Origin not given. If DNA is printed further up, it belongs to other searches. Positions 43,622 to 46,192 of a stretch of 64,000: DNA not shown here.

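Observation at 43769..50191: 2140-aa PknK-like megaprotein with degenerate GGDEF insert and slippage-prone 63-bp tandem repeats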

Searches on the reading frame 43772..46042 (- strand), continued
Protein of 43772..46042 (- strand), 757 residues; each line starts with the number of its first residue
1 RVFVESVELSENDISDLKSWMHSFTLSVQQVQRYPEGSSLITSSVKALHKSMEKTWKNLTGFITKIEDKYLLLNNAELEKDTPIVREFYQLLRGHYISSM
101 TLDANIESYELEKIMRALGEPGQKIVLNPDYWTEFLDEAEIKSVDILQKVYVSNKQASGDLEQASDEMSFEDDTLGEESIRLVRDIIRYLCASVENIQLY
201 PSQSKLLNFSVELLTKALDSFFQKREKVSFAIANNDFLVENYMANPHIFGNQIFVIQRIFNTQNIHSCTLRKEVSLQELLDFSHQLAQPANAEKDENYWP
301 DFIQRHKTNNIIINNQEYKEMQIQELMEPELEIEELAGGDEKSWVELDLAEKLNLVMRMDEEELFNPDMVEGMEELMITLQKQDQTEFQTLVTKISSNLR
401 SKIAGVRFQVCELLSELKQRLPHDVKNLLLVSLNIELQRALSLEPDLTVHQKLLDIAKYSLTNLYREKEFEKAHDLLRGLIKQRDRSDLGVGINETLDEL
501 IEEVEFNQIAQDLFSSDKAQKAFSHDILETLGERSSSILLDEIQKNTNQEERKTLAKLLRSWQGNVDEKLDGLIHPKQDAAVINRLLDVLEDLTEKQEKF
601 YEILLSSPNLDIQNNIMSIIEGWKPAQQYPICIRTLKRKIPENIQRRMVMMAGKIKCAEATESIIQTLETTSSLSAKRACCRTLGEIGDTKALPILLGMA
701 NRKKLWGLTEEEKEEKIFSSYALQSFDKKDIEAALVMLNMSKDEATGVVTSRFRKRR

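Call 94: fold_search(model_id=the predicted structure, library=pdb)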
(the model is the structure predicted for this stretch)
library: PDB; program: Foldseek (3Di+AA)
matches with E <= 10: 1199; with E <= 0.001: 59
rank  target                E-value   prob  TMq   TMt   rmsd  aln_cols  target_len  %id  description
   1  9mf5_A                9.7e-05  1.00  0.21  0.25  22.6       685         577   13  CryoEM structure of the Protein Phosphatase 2A (Abeta-B56gamma-Calpha) holoenzyme complex (released 2025-07-09)
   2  8jti_U                1.1e-04  1.00  0.16  0.15  32.0       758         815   11  Cryo-EM structure of human 26S RP (Eb state) bound to K11/K48-branched ubiquitin (Ub) chain composed of four Ub. (released 2024-12-25)
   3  1g3j_A                1.3e-04  1.00  0.21  0.27  16.3       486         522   11  CRYSTAL STRUCTURE OF THE XTCF3-CBD/BETA-CATENIN ARMADILLO REPEAT COMPLEX (released 2000-12-11)
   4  4zv6_A                1.8e-04  1.00  0.18  0.42  17.9       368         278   15  Crystal structure of the artificial alpharep-7 octarellinV.1 complex (released 2016-05-25)
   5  1i7w_C                1.9e-04  1.00  0.18  0.25  15.7       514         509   10  BETA-CATENIN/PHOSPHORYLATED E-CADHERIN COMPLEX (released 2001-05-09)
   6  6gwc_C                2.3e-04  1.00  0.18  0.51  10.2       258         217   14  Tubulin:iE5 alphaRep complex (released 2019-01-30)
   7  2bct                  2.4e-04  1.00  0.20  0.27  15.6       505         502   11  THE ARMADILLO REPEAT REGION FROM MURINE BETA-CATENIN (released 1997-10-15)
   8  2z5j                  2.4e-04  0.99  0.16  0.15  27.1       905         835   11  Free Transportin 1 (released 2007-10-23)
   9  8gai_C                2.5e-04  1.00  0.19  0.28  15.2       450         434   11  Cavia porcellus (guinea pig) importin-alpha 1 in complex with Bimax2 peptide (released 2023-04-05)
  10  4jlq_A                2.5e-04  0.99  0.16  0.15  25.9       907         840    9  Crystal structure of human Karyopherin-beta2 bound to the PY-NLS of Saccharomyces cerevisiae NAB2 (released 2013-04-03)
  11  8eic_A                2.7e-04  1.00  0.19  0.26  15.8       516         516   11  Crystal structure of beta-catenin and the MDM2 p53-binding domain in complex with H330, a Helicon Polypeptide (released 2023-10-25)
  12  7p0h_A                2.9e-04  1.00  0.18  0.31  10.5       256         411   13  Crystal structure of Helicobacter pylori ComF fused to an artificial alphaREP crystallization helper(named B2) (released 2022-04-06)
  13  6bzx_A                2.9e-04  1.00  0.18  0.41  17.7       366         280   13  Structure of the artificial complex alpha-Rep/Octarellin V.1 crystallized by counter diffusion in a capillary (released 2019-01-09)
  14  5j3v_A                2.9e-04  1.00  0.14  0.13  21.2       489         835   14  Crystal structure of human Karyopherin-beta2 bound to the histone H3 tail (released 2016-09-21)
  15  1qz7_A                3.0e-04  1.00  0.20  0.26  15.1       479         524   12  Beta-catenin binding domain of Axin in complex with beta-catenin (released 2003-11-18)
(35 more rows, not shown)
